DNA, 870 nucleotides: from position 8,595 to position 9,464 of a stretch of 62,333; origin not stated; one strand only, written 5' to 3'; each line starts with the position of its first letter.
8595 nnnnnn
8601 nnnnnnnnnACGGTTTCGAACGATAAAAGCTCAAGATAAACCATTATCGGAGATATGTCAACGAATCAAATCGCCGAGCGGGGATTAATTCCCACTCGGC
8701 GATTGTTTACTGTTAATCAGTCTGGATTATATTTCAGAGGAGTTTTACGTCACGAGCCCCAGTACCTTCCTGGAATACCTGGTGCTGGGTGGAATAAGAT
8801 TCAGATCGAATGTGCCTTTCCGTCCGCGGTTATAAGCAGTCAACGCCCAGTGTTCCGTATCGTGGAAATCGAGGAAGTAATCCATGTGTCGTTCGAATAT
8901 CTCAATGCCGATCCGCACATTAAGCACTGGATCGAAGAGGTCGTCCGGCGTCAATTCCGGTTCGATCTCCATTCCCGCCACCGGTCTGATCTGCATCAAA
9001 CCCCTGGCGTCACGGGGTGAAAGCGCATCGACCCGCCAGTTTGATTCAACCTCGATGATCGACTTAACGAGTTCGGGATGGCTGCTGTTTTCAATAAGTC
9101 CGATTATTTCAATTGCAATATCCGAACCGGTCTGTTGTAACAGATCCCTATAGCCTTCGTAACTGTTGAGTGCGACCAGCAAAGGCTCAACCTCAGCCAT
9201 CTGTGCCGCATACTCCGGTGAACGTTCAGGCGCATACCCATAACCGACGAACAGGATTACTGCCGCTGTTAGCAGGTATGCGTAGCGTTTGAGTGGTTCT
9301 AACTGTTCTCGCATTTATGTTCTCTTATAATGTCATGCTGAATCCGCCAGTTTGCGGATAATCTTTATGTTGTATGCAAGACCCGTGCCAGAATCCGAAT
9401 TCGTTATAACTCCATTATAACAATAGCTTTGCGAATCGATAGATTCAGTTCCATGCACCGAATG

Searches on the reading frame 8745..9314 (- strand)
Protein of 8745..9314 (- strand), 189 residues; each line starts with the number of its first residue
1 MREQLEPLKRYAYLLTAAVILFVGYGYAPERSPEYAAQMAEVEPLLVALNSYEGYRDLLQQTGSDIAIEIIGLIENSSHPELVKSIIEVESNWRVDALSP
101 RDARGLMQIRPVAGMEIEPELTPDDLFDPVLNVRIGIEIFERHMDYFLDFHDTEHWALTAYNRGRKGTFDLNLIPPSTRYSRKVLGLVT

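Call 3: search_protein_families(library=pfam, proteins=[window:8745-9314:-], max_evalue=0.01)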
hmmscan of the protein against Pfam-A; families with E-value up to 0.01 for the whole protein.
window:8745-9314:- (189 aa): 1 family
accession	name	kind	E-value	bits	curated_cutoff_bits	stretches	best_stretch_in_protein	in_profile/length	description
PF01464.25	SLT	-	4.9e-17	62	21.3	1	76-165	10-98/117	Transglycosylase SLT domain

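Call 4: search_protein_families(library=padloc, proteins=[window:8745-9314:-], max_evalue=0.01)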
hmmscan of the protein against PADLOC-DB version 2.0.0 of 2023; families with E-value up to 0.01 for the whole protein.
window:8745-9314:- (189 aa): 0 families

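Call 5: search_protein_families(library=ncbifam, proteins=[window:8745-9314:-], max_evalue=0.01)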
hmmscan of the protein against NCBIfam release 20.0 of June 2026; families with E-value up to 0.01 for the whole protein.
window:8745-9314:- (189 aa): 2 families
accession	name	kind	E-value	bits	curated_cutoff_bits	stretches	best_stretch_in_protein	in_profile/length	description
NF047373.1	BB0259_flg_lyt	exception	0.00012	21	234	1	80-164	563-646/705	flagellar assembly lytic transglycosylase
NF008631.0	PRK11619.1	equivalog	0.00018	20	536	1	85-164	499-581/644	murein transglycosylase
